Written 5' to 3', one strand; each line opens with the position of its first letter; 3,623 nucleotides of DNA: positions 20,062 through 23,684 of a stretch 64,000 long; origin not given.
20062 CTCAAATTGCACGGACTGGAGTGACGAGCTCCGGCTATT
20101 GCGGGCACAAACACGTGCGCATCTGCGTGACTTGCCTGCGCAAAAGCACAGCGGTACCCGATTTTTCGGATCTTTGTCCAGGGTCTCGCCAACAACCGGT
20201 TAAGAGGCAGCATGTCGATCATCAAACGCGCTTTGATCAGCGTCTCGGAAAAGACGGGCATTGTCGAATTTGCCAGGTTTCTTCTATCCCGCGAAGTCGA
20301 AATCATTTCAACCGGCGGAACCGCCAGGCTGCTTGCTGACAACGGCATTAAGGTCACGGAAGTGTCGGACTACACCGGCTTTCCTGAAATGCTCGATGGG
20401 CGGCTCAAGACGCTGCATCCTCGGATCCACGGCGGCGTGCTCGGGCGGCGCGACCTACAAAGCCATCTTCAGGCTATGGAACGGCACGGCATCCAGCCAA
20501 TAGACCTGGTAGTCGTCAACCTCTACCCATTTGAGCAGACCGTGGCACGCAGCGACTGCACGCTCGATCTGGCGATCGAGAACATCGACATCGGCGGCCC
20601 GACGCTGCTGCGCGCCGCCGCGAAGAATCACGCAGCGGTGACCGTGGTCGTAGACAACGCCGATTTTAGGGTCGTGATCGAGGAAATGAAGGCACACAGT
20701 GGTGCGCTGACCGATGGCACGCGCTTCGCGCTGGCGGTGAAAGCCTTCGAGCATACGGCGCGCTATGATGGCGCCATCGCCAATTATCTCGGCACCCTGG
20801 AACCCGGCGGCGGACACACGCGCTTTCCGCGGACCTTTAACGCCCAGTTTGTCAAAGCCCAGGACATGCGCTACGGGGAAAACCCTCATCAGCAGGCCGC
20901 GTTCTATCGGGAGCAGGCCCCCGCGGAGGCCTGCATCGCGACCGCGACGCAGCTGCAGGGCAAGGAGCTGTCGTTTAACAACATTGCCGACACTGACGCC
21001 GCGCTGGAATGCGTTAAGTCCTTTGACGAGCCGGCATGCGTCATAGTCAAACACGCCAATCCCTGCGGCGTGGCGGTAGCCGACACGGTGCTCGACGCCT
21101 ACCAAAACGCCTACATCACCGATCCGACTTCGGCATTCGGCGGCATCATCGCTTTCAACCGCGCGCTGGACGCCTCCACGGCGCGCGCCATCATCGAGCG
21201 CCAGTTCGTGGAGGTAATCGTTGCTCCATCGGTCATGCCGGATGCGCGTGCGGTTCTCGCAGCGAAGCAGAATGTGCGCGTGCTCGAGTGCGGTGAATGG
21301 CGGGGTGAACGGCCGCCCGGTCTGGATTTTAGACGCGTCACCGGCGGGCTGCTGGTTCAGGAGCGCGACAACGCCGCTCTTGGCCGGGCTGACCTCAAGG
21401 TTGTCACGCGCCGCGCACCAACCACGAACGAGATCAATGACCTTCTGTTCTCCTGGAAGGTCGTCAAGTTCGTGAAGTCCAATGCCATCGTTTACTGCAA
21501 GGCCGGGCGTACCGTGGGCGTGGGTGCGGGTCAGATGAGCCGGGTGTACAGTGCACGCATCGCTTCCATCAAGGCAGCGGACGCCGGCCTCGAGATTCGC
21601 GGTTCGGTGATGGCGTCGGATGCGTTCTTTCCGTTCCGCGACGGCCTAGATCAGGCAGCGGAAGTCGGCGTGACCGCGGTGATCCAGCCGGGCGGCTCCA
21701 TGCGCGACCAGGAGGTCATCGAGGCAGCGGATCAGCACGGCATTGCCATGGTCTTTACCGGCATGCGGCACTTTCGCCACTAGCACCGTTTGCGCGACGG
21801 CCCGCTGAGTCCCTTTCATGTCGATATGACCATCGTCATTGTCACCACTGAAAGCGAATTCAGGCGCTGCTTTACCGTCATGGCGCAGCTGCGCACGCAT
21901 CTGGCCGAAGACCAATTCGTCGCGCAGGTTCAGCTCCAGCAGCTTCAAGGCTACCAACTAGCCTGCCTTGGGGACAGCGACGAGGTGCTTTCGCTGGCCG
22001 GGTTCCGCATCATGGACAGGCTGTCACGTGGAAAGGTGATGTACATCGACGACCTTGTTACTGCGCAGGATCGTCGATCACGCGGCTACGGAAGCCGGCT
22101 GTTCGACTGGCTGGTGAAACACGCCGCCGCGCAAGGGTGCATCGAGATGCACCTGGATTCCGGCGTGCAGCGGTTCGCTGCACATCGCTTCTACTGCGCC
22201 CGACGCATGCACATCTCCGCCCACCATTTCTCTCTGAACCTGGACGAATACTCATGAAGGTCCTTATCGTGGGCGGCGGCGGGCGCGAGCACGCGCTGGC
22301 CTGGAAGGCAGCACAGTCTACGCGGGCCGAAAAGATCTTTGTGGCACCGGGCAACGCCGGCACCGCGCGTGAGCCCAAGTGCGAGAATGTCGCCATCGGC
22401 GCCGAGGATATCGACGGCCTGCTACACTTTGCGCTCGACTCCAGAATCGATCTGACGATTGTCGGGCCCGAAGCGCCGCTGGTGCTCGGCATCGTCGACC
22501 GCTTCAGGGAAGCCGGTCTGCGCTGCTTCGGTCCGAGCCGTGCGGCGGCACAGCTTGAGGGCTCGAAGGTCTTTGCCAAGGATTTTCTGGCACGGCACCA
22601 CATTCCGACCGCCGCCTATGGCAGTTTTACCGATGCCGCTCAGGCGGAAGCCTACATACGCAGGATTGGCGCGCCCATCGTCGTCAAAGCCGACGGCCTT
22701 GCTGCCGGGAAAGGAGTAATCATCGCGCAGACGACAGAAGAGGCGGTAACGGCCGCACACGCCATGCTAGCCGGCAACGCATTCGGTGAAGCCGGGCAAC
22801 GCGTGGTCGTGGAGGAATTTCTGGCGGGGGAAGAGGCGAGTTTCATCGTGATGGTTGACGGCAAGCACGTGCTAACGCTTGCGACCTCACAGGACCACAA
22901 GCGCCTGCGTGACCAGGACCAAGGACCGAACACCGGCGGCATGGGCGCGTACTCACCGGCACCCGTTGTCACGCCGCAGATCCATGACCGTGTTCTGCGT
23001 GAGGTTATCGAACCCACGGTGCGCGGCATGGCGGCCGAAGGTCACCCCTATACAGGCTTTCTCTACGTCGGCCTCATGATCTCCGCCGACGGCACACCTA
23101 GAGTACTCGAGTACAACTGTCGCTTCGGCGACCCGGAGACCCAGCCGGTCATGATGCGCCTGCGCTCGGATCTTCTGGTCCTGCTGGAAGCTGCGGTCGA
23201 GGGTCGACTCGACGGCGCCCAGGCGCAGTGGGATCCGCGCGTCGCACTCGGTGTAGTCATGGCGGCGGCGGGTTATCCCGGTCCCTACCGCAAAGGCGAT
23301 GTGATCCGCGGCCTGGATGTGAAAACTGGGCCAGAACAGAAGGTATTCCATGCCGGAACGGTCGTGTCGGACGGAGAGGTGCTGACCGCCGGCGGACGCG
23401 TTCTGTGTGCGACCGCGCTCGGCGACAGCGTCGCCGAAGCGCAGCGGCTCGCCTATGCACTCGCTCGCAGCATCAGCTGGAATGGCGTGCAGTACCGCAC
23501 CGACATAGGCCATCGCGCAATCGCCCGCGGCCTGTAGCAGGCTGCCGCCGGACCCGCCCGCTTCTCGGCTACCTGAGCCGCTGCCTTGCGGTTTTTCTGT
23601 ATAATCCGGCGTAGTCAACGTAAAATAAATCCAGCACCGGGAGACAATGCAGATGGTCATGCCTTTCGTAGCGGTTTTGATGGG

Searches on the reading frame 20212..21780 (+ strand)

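Call 47: search_protein_families(library=pfam, proteins=[window:20212-21780:+], max_evalue=0.00001)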
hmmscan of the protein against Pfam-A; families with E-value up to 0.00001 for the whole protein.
window:20212-21780:+ (523 aa): 2 families
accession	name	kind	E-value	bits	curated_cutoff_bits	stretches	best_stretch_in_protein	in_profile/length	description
PF01808.24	AICARFT_IMPCHas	-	7.4e-128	426.8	25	1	136-453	1-310/311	AICARFT/IMPCHase bienzyme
PF02142.27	MGS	-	8.1e-26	90.4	24.1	1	16-131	1-94/94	MGS-like domain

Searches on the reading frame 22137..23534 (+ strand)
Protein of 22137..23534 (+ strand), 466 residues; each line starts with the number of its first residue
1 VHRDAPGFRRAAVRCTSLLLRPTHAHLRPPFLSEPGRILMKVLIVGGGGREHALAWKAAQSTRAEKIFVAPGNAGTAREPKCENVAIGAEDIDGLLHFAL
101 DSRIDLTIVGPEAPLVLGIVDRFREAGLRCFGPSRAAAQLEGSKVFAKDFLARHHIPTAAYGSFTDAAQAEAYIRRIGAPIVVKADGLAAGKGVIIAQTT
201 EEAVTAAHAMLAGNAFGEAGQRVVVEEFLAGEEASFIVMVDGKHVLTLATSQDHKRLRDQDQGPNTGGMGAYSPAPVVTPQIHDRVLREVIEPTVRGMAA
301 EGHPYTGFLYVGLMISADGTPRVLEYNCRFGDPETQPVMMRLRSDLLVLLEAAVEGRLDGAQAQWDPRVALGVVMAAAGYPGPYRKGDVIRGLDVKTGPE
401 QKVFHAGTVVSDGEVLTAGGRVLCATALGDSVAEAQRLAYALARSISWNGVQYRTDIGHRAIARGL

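Call 47: search_protein_families(library=pfam, proteins=[window:22137-23534:+], max_evalue=0.00001)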
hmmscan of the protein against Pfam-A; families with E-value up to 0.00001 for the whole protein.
window:22137-23534:+ (466 aa): 4 families
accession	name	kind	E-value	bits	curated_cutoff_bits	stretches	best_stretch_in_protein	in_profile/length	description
PF01071.24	GARS_A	-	2.2e-81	272.8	27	1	142-335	1-194/194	Phosphoribosylglycinamide synthetase, ATP-grasp (A) domain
PF02844.21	GARS_N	-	3e-39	134.2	29.5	1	40-141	1-100/100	Phosphoribosylglycinamide synthetase, N domain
PF02843.22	GARS_C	-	1.9e-31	108.7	34.8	1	370-460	1-92/92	Phosphoribosylglycinamide synthetase, C domain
PF02222.28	ATP-grasp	-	8.5e-07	29.2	27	1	150-237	2-85/179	ATP-grasp domain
